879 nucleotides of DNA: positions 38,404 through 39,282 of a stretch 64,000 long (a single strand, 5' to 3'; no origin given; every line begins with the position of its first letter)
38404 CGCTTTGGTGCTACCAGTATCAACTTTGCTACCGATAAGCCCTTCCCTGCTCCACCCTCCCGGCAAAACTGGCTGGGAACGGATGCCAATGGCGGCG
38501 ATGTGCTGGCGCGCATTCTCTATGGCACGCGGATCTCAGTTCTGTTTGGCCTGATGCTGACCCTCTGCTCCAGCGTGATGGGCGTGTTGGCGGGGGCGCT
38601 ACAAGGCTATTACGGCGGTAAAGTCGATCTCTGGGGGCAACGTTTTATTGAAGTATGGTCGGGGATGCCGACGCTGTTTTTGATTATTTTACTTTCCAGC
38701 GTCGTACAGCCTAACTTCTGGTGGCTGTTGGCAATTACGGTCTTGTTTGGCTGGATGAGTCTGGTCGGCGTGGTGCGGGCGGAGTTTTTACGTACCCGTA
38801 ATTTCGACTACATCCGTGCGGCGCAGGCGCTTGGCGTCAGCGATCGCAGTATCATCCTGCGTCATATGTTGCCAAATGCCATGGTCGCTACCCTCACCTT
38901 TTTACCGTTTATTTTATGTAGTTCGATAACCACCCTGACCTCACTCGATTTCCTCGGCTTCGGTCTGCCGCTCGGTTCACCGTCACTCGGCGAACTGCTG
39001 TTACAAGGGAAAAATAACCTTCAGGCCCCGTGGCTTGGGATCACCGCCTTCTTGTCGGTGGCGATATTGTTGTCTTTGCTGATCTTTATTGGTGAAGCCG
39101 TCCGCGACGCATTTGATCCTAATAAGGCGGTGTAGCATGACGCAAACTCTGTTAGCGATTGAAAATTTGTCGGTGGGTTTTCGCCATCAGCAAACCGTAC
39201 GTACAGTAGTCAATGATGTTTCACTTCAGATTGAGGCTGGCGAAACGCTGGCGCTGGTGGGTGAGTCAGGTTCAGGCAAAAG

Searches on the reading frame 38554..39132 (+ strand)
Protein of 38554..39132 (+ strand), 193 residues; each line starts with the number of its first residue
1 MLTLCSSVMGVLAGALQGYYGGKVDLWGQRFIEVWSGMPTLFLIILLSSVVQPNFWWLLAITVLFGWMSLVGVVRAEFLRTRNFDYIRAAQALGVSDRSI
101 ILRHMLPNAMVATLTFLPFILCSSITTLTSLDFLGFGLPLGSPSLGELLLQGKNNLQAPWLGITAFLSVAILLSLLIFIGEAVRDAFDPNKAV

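Call 49: list_cluster_members(proteins=[L002:4001-5023:+, window:38554-39132:+])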
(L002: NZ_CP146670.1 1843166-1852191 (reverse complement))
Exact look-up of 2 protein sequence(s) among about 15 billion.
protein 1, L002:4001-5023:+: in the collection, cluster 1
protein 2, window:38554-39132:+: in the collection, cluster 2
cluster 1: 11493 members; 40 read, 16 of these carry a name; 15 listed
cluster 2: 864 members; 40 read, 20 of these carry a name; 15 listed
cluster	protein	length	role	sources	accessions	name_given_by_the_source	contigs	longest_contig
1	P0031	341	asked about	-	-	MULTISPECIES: ABC transporter permease [Enterobacteriaceae] | microcin C transport system permease protein | ABC transporter permease n=2 Tax=Escherichia coli TaxID=562 RepID=A0A229AKH1_ECOLX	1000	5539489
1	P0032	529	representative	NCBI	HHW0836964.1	TPA: microcin C ABC transporter ATP-binding protein YejF [Escherichia coli]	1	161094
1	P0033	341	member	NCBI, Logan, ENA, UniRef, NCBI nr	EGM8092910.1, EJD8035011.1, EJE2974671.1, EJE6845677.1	TPA: ABC transporter permease [Escherichia coli] | ABC transporter permease n=1 Tax=Escherichia coli TaxID=562 RepID=A0AAW7V527_ECOLX | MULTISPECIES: ABC transporter permease [Escherichia]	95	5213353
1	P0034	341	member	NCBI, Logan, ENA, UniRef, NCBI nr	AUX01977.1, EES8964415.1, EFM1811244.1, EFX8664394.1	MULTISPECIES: ABC transporter permease [Enterobacteriaceae] | ABC transporter permease n=1 Tax=Enterobacteriaceae TaxID=543 RepID=UPI0002C8E24F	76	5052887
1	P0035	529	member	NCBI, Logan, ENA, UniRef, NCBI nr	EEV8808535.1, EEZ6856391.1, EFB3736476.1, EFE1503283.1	microcin C ABC transporter ATP-binding protein YejF [Escherichia coli] | microcin C ABC transporter ATP-binding protein YejF n=1 Tax=Escherichia coli TaxID=562 ...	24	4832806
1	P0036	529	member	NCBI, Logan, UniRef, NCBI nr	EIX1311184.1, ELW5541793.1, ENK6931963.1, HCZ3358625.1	microcin C ABC transporter ATP-binding protein YejF [Escherichia coli] | microcin C ABC transporter ATP-binding protein YejF n=1 Tax=Escherichia coli TaxID=562 ...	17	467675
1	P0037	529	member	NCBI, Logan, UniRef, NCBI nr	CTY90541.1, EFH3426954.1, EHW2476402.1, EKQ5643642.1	microcin C ABC transporter ATP-binding protein YejF [Escherichia coli] | microcin C ABC transporter ATP-binding protein YejF n=1 Tax=Escherichia coli TaxID=562 ...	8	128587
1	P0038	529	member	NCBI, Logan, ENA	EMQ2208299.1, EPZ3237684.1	microcin C ABC transporter ATP-binding protein YejF [Escherichia coli]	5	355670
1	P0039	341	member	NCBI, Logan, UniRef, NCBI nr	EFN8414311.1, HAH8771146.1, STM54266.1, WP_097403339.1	TPA: ABC transporter permease [Escherichia coli] | ABC transporter permease n=1 Tax=Escherichia coli TaxID=562 RepID=UPI000BE61C92 | ABC transporter permease [Escherichia coli]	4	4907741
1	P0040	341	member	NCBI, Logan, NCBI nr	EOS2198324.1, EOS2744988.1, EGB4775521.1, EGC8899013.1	ABC transporter permease [Escherichia coli]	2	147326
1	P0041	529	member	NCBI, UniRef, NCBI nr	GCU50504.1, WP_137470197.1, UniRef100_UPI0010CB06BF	microcin C ABC transporter ATPase [Escherichia coli] | microcin C ABC transporter ATP-binding protein YejF n=1 Tax=Escherichia coli TaxID=562 ... | microcin C ABC transporter ATP-binding protein YejF [Escherichia coli]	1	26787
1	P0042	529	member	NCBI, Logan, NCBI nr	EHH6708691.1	microcin C ABC transporter ATP-binding protein YejF [Escherichia coli]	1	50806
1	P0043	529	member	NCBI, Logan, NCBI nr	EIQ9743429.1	microcin C ABC transporter ATP-binding protein YejF [Escherichia coli]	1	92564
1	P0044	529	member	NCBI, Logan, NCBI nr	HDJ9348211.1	TPA: microcin C ABC transporter ATP-binding protein YejF [Escherichia coli] | microcin C ABC transporter ATP-binding protein YejF [Escherichia coli]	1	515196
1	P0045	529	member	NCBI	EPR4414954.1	microcin C ABC transporter ATP-binding protein YejF [Escherichia coli]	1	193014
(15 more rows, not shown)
